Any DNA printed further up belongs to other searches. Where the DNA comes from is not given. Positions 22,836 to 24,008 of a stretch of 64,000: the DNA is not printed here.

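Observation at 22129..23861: Tandem tsf paralogs: canonical EF-Ts followed by a divergent second EF-Ts whose 3' 250 bp is a near-identical copy of the first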

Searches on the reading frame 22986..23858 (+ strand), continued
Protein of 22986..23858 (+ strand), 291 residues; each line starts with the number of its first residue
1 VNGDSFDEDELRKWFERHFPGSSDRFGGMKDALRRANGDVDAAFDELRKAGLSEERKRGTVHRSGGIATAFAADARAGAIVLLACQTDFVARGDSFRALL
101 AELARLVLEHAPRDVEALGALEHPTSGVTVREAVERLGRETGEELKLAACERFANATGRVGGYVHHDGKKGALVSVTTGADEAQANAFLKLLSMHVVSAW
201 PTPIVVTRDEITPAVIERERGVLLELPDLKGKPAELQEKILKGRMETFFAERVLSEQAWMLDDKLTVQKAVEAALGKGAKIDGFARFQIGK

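Call 42: predict_structure(alignment_id=A2)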
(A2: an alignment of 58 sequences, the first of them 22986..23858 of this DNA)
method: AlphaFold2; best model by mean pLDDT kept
length: 291 residues; sequences in the alignment: 58
mean_pLDDT: 92.1   pTM: 0.83
mean pLDDT of the five models: 92.1, 91.9, 91.5, 90.9, 90.8
residues with pLDDT >= 90: 225; 70-90: 45; 50-70: 16; < 50: 5
segments of 3 or more residues with pLDDT < 50: 56-60
pLDDT, mean of each block of 10 residues (from residue 1): 69 75 79 86 85 54 89 98 96 98 99 98 98 98 96 98 97 98 98 97 97 95 92 96 97 98 98 98 96 73
secondary structure, 60 per line:
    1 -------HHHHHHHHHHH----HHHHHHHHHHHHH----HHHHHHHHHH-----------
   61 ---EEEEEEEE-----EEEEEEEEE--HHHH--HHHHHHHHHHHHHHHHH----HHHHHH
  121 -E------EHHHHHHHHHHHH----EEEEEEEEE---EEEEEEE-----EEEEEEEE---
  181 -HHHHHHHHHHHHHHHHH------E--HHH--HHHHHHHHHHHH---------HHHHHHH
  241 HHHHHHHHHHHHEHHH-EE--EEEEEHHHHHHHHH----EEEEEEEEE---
elements in order: H8-18 H23-35 H40-49 E64-71 E77-85 H88-91 H94-110 H115-120 H130-141 E146-154 E158-164 E170-177 H182-198 H213-224 H234-252 E262-266 H267-275 E280-288
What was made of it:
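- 22986..23072 (+): remodelled N-terminal segment of tsf2 (residues 1-29: helix 1 with a KWF insertion and a lengthened loop). Predicted helix 8-18 (call 42).
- On EF-Ts (TIGR00116 / PF00889): Three helices are predicted, with pLDDT 69-86 (call 42).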

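Call 45: fold_search(model_id=the predicted structure, library=pdb)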
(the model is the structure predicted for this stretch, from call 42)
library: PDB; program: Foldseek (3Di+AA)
matches with E <= 10: 155; with E <= 0.001: 20
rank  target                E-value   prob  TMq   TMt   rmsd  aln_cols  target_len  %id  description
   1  9a75_A                8.9e-23  1.00  0.69  0.69  17.3       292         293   26  Integrative model of EFTS-ASPA by crosslinking MS and deep learning (released 2024-09-18)
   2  7vmx_A                2.9e-20  1.00  0.61  0.68  16.1       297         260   26  The Crystal Structure of EF-Tu and EF-Ts complex from Mycobacterium tuberculosis (released 2022-10-12)
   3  1efu_B                4.5e-20  1.00  0.63  0.65  17.4       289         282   28  ELONGATION FACTOR COMPLEX EF-TU/EF-TS FROM ESCHERICHIA COLI (released 1997-01-11)
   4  4q7j_A                4.8e-20  1.00  0.65  0.67  16.5       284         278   28  Complex structure of viral RNA polymerase (released 2014-08-27)
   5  4pc6_C                7.0e-20  1.00  0.64  0.67  16.9       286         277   28  Elongation factor Tu:Ts complex with bound GDPNP (released 2015-05-06)
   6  4pc7_C                7.4e-20  1.00  0.75  0.83   3.0       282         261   28  Elongation factor Tu:Ts complex in a near GTP conformation. (released 2015-05-06)
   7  4pc3_C                1.4e-19  1.00  0.64  0.66  17.0       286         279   28  Elongation factor Tu:Ts complex with partially bound GDP (released 2015-05-06)
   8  4pc1_D                1.8e-19  1.00  0.64  0.67  17.2       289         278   28  Elongation Factor Tu:Ts complex with a bound phosphate (released 2015-05-06)
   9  4pc1_C                2.4e-19  1.00  0.64  0.66  17.5       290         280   28  Elongation Factor Tu:Ts complex with a bound phosphate (released 2015-05-06)
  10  4r71_A                6.7e-19  1.00  0.64  0.30  17.0       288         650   28  Structure of the Qbeta holoenzyme complex in the P1211 crystal form (released 2015-09-23)
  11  4r71_C                6.7e-19  1.00  0.63  0.30  15.8       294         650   26  Structure of the Qbeta holoenzyme complex in the P1211 crystal form (released 2015-09-23)
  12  4q7j_E                7.1e-19  1.00  0.64  0.67  16.2       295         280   26  Complex structure of viral RNA polymerase (released 2014-08-27)
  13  3mmp_A                6.1e-18  1.00  0.64  0.30  16.8       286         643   28  Structure of the Qb replicase, an RNA-dependent RNA polymerase consisting of viral and host proteins (released 2010-06-09)
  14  3agp                  2.3e-17  1.00  0.64  0.17  16.7       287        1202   28  Structure of viral polymerase form I (released 2010-09-01)
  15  3avt_A                2.5e-16  1.00  0.65  0.17  17.3       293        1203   28  Structure of viral RNA polymerase complex 1 (released 2012-01-18)
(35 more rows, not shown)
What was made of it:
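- On EF-Ts (TIGR00116 / PF00889): The top 20 Foldseek PDB hits are all EF-Ts; the best superposition is 4pc7_C, with TM 0.75 (query-normalised) / 0.83 (target-normalised) and rmsd 3.0 (calls 42, 45).
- The AF2 model has pLDDT 92, and its top 20 Foldseek hits are EF-Ts structures (calls 42, 45).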

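Call 50: list_cluster_members(proteins=[P0001, P0015, P0002])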
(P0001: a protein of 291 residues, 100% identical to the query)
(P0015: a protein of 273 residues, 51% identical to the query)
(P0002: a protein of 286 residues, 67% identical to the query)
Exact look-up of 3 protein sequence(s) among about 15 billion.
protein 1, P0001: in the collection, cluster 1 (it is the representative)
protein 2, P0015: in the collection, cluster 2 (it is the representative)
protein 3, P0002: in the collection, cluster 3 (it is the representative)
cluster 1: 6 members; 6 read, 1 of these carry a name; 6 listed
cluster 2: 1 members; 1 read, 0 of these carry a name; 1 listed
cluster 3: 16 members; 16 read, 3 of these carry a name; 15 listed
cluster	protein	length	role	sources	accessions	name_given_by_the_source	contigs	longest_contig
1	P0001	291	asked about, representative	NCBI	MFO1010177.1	MAG: translation elongation factor Ts [Planctomycetota bacterium]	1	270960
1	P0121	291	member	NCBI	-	-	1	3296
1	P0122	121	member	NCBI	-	-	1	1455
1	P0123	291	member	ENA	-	-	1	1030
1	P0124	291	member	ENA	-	-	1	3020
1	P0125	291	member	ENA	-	-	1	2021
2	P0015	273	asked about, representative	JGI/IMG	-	-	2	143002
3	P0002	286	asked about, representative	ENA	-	-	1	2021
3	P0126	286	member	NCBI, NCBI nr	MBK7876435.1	MAG: translation elongation factor Ts [Planctomycetes bacterium] | translation elongation factor Ts [Planctomycetota bacterium]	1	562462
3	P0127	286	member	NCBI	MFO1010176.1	MAG: translation elongation factor Ts [Planctomycetota bacterium]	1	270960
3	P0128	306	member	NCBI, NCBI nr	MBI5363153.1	MAG: translation elongation factor Ts [Planctomycetes bacterium] | translation elongation factor Ts [Planctomycetota bacterium]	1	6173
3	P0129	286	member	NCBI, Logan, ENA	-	-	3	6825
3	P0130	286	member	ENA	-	-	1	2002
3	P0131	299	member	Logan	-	-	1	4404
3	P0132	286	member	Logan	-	-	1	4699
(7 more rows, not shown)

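Call 51: find_encoding_contigs(protein=P0001, flank=3000, max_places=10)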
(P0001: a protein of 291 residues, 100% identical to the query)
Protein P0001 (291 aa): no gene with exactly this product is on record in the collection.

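Call 53: find_encoding_contigs(protein=P0124, flank=3000, max_places=4)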
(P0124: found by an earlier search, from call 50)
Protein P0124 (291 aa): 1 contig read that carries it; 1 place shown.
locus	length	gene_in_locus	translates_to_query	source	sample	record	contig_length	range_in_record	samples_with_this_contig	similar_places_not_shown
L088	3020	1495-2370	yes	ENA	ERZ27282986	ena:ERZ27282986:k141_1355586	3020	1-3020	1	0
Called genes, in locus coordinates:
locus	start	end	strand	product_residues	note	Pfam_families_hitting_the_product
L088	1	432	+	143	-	?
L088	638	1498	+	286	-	PF00889:EF_TS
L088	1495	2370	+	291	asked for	PF00889:EF_TS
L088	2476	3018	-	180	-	?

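Call 54: find_encoding_contigs(protein=P0126, flank=5000, max_places=4)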
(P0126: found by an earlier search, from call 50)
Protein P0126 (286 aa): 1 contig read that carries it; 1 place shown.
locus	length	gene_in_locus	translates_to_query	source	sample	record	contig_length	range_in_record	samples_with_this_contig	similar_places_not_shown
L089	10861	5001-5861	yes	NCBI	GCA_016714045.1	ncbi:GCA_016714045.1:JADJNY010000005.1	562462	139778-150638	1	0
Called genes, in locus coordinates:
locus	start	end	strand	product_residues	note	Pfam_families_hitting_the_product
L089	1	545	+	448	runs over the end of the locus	-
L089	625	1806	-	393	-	PF07995:GSDH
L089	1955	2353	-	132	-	PF07238:PilZ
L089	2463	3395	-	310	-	PF00990:GGDEF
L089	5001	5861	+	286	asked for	PF00889:EF_TS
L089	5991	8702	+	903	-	PF13620:CarboxypepD_reg (faint)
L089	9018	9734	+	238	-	PF00696:AA_kinase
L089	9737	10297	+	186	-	PF01765:RRF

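Call 55: find_encoding_contigs(protein=P0121, flank=3000, max_places=3)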
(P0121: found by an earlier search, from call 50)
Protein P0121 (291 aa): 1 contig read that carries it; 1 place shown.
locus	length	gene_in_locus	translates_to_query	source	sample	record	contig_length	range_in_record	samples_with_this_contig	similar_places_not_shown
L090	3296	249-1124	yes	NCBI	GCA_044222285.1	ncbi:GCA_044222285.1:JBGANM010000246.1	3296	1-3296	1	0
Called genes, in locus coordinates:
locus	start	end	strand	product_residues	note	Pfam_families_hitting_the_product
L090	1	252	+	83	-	?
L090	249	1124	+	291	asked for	PF00889:EF_TS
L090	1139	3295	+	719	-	?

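Call 56: find_encoding_contigs(protein=P0129, flank=4000, max_places=4)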
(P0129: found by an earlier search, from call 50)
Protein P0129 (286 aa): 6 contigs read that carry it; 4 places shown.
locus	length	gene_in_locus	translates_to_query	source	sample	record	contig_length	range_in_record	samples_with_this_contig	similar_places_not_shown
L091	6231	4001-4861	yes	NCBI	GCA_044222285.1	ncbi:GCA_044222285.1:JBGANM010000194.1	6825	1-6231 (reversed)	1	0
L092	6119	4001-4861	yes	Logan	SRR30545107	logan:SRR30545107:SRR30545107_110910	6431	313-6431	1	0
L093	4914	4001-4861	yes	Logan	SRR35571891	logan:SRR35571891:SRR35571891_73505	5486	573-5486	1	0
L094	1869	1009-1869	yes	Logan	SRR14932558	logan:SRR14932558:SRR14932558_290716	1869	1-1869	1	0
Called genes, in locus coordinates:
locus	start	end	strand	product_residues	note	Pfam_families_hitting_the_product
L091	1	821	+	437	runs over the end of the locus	-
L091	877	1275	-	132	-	PF07238:PilZ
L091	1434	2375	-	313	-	PF00990:GGDEF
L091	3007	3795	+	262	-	PF00318:Ribosomal_S2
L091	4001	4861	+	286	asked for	PF00889:EF_TS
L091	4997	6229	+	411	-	?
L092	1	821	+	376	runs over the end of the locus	?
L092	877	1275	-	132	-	PF07238:PilZ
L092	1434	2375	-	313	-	PF00990:GGDEF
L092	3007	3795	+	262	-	PF00318:Ribosomal_S2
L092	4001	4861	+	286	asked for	PF00889:EF_TS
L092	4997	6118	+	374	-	?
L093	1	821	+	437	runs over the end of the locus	-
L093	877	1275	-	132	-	PF07238:PilZ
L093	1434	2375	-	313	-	PF00990:GGDEF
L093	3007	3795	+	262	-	PF00318:Ribosomal_S2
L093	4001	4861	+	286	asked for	PF00889:EF_TS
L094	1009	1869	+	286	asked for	PF00889:EF_TS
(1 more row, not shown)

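Call 57: find_encoding_contigs(protein=P0125, flank=3000, max_places=3)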
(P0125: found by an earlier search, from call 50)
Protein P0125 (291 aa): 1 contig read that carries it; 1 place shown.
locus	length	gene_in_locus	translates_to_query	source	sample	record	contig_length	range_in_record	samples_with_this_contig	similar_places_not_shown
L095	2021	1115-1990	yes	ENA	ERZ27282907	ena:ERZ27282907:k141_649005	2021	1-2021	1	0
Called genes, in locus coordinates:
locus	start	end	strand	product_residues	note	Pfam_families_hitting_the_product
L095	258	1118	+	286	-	PF00889:EF_TS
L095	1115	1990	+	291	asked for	PF00889:EF_TS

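Call 61: search_protein_families(library=pfam, proteins=[L091:4997-6229:+, L089:5991-8699:+], max_evalue=0.01)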
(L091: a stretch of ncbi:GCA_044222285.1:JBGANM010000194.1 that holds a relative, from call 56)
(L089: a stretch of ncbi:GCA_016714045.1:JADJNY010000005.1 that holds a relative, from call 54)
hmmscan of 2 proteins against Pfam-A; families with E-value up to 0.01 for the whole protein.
L091:4997-6229:+ (411 aa): 0 families

L089:5991-8699:+ (903 aa): 3 families
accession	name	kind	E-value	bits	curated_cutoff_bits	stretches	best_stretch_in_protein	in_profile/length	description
PF13620.12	CarboxypepD_reg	-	2e-11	44.5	32.3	1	494-558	2-59/82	Carboxypeptidase regulatory-like domain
PF11974.14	bMG3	-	4.3e-05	23.9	34.9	1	213-259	13-59/103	Bacterial alpha-2-macroglobulin MG3 domain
PF02369.22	Big_1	-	0.00073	20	34.9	0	212-257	18-65/93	Bacterial Ig-like domain (group 1)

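Call 71: search_protein_families(library=padloc, proteins=[window:22986-23858:+], max_evalue=0.01)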
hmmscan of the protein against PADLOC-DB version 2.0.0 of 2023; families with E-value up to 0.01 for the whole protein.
window:22986-23858:+ (291 aa): 0 families
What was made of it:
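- There is no hit to any PADLOC defence model (call 71).
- Tried and rejected: PADLOC defence models for tsf2 and its neighbour: no hits (call 71).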
